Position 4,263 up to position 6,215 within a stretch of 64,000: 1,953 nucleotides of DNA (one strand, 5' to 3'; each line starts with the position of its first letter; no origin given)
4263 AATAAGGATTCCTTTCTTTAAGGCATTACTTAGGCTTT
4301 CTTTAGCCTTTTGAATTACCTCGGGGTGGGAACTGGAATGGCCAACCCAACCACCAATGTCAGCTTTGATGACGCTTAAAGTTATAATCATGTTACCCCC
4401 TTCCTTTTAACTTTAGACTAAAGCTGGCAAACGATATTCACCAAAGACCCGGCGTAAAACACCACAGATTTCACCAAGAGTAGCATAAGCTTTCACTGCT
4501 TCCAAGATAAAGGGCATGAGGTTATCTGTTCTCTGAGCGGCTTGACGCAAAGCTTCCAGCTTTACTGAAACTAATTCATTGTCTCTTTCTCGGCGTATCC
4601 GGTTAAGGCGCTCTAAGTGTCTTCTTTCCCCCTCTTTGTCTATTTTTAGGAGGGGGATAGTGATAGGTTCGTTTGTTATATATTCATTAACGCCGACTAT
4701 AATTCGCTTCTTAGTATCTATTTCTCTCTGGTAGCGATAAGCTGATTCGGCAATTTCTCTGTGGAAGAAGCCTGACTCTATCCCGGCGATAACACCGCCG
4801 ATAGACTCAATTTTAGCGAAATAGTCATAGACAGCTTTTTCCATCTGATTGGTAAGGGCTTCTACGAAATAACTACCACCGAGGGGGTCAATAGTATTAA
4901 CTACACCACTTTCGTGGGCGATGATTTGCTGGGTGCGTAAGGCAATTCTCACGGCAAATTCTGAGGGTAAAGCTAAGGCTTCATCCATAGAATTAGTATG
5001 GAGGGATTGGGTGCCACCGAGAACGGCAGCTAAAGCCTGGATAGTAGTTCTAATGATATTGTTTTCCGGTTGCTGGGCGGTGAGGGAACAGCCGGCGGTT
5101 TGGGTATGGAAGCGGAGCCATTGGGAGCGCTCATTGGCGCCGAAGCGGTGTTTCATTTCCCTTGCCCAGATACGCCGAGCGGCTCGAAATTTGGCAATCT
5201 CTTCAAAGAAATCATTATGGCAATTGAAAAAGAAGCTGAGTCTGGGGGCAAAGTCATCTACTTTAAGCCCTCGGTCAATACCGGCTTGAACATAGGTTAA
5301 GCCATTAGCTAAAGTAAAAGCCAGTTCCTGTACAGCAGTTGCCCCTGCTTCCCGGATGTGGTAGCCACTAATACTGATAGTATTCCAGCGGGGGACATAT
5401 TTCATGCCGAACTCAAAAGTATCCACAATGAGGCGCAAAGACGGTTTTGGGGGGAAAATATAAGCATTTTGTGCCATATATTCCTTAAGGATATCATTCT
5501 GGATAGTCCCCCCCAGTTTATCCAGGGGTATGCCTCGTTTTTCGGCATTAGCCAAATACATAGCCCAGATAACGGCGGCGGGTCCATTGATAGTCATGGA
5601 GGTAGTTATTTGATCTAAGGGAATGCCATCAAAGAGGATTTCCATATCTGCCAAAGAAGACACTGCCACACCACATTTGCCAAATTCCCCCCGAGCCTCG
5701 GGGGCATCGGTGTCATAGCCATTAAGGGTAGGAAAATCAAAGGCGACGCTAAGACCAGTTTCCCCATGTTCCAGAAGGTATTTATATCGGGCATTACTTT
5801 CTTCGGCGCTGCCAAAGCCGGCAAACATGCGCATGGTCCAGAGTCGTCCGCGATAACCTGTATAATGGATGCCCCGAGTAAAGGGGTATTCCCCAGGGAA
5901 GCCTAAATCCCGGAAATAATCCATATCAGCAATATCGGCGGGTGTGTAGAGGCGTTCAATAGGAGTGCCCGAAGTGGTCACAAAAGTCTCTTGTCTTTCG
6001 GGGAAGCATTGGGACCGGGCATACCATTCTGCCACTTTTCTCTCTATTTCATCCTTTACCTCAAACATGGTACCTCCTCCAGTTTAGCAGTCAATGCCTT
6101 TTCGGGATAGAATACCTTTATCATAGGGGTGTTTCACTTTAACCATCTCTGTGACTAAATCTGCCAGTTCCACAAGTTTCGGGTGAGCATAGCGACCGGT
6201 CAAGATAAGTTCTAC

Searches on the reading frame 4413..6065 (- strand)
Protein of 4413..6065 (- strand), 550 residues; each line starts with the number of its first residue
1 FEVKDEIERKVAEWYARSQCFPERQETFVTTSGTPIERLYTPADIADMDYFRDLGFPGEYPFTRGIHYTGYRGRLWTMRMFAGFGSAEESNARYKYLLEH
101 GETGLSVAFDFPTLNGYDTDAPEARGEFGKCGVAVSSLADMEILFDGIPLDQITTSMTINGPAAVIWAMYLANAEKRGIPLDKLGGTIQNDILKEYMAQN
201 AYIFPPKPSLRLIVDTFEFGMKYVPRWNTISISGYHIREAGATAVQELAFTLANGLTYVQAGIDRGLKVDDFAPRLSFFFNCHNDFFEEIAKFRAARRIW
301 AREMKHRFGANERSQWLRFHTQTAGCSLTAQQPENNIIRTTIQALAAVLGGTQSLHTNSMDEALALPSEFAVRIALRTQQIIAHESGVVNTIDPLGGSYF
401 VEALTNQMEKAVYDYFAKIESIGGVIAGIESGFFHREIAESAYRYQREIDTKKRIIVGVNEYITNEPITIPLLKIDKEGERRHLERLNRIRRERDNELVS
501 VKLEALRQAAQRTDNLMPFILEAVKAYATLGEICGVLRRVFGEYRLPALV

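Call 67: search_protein_families(library=pfam, proteins=[window:4413-6065:-], max_evalue=0.00001)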
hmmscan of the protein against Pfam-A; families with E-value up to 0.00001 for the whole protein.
window:4413-6065:- (550 aa): 1 family
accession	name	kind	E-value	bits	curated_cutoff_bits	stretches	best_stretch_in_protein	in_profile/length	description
PF01642.28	MM_CoA_mutase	-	2.2e-228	759.4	22.1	1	30-542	2-512/512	Methylmalonyl-CoA mutase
